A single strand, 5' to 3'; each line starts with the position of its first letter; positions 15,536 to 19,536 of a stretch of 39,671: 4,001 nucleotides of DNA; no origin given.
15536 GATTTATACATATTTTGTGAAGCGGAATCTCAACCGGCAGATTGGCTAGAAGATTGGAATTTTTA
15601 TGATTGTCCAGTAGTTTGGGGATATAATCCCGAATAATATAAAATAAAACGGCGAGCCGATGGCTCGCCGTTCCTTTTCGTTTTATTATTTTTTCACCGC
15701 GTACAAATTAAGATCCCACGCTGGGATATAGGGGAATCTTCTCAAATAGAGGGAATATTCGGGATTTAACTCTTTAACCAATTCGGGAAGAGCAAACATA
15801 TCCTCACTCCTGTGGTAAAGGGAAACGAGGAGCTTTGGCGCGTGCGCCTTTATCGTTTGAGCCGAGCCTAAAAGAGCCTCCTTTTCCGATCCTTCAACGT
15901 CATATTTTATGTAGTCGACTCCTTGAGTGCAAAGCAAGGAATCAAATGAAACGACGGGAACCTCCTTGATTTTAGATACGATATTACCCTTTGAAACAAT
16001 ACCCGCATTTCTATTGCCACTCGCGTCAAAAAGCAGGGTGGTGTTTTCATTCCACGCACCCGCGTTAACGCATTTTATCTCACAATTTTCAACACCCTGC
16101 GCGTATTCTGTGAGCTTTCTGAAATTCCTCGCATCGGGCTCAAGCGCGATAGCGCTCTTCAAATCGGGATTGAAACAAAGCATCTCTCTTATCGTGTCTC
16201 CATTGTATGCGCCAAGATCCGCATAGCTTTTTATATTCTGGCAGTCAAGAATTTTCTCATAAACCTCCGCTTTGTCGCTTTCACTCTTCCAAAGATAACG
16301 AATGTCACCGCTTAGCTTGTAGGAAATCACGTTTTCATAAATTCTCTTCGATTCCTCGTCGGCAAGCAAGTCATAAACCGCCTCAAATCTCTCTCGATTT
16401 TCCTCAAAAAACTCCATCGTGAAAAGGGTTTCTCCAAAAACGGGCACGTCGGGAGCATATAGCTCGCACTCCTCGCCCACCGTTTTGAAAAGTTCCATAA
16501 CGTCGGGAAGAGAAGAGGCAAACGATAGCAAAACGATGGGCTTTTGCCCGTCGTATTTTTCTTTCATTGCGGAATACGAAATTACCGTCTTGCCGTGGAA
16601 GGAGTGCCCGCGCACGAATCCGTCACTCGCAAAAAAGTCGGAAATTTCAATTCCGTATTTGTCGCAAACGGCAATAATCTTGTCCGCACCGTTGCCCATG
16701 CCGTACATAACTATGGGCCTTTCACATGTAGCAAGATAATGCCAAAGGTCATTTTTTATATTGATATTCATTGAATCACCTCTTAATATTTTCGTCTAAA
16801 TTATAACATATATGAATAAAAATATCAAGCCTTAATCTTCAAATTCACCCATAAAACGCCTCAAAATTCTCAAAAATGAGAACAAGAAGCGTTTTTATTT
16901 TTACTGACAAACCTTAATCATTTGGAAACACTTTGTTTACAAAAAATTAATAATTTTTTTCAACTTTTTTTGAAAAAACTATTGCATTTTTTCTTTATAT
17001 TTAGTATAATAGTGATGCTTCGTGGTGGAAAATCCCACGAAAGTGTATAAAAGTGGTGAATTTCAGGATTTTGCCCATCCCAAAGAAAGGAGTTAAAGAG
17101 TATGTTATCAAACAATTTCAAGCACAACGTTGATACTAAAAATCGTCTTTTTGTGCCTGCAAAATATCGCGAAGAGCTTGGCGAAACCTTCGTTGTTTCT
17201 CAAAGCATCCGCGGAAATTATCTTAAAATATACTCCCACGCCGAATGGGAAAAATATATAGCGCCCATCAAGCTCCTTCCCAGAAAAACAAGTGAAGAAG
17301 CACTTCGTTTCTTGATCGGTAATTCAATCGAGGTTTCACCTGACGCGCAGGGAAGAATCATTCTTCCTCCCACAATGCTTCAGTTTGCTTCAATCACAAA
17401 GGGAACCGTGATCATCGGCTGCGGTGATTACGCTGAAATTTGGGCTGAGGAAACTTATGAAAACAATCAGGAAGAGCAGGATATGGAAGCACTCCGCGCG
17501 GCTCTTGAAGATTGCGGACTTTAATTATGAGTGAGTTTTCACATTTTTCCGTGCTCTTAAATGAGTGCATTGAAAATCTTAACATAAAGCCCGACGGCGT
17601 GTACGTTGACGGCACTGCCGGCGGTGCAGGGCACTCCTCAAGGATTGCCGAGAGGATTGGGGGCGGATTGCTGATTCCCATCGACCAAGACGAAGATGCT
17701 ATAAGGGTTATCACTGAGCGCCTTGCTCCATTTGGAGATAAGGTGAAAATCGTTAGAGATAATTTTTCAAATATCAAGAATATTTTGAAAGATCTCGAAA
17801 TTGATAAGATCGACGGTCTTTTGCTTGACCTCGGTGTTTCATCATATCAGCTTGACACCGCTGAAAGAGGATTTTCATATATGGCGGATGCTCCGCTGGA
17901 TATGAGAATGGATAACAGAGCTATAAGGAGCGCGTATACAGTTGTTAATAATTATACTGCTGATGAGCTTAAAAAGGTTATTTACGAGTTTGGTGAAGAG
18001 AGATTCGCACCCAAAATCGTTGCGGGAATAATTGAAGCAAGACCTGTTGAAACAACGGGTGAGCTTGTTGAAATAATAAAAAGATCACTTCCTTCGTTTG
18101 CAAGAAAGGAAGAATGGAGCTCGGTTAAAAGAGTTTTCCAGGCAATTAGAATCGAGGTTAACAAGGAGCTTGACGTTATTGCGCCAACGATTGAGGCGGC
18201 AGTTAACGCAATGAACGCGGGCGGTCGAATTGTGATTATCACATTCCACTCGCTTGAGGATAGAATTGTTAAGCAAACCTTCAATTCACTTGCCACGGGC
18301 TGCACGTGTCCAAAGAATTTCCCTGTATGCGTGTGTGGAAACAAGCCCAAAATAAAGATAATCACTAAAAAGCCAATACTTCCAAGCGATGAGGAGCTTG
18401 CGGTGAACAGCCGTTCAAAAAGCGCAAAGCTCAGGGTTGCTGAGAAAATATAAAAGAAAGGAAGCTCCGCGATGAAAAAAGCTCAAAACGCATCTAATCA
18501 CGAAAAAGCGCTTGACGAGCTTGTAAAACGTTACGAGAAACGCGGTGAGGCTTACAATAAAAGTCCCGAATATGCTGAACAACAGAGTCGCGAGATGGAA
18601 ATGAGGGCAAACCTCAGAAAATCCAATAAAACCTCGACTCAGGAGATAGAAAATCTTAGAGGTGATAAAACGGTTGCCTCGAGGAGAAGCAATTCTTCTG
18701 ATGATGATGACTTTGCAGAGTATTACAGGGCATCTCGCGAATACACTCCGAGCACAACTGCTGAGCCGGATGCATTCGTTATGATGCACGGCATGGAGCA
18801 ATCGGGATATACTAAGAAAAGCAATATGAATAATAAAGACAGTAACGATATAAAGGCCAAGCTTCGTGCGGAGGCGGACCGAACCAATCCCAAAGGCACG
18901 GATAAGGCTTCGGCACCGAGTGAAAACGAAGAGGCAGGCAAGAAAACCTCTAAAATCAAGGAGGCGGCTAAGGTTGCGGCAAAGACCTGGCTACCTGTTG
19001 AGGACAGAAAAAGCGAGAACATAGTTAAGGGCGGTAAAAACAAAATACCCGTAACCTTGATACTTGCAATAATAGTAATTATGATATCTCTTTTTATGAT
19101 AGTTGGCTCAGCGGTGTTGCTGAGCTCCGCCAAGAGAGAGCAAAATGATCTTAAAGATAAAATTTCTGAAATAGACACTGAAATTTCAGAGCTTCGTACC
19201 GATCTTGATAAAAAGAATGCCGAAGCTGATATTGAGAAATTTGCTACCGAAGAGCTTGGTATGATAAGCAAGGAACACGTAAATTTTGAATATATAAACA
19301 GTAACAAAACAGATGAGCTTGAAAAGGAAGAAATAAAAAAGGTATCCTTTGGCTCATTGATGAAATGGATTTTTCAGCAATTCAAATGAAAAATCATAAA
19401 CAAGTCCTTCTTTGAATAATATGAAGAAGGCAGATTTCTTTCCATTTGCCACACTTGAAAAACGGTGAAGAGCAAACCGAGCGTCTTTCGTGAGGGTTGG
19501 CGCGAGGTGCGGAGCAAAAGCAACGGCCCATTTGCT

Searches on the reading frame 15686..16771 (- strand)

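Call 72: search_protein_families(library=pfam, proteins=[window:15686-16771:-], max_evalue=0.001)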
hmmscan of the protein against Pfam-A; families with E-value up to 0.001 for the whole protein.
window:15686-16771:- (361 aa): 1 family
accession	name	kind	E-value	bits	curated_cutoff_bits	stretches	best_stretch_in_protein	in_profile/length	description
PF05050.19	Methyltransf_21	-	5.6e-13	49.8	22.7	1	185-323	1-153/173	Methyltransferase FkbM domain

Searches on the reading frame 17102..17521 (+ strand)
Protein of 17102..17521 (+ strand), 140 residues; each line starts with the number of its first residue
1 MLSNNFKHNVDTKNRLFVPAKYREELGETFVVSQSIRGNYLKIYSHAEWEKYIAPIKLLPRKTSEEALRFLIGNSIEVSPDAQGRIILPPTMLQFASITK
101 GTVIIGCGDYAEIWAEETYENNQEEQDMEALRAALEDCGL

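Call 72: search_protein_families(library=pfam, proteins=[window:17102-17521:+], max_evalue=0.001)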
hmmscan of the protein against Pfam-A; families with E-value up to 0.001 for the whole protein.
window:17102-17521:+ (140 aa): 1 family
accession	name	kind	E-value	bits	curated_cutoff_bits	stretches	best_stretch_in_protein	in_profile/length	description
PF02381.23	MraZ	-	2.6e-27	95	23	2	1-66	1-66/72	MraZ protein, putative antitoxin-like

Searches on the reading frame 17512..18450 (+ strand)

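Call 72: search_protein_families(library=pfam, proteins=[window:17512-18450:+], max_evalue=0.001)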
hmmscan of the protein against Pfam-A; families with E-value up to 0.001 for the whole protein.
window:17512-18450:+ (313 aa): 1 family
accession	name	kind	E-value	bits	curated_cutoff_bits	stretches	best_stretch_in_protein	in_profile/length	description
PF01795.25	Methyltransf_5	-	2.3e-115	385.8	27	1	8-313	1-309/309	MraW methylase family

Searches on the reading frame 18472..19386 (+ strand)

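Call 72: search_protein_families(library=pfam, proteins=[window:18472-19386:+], max_evalue=0.001)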
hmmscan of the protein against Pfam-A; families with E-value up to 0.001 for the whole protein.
window:18472-19386:+ (305 aa): 1 family
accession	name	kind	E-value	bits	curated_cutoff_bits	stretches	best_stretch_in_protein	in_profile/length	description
PF04977.20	DivIC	-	3.1e-06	27.3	28.9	1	201-268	3-71/80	Septum formation initiator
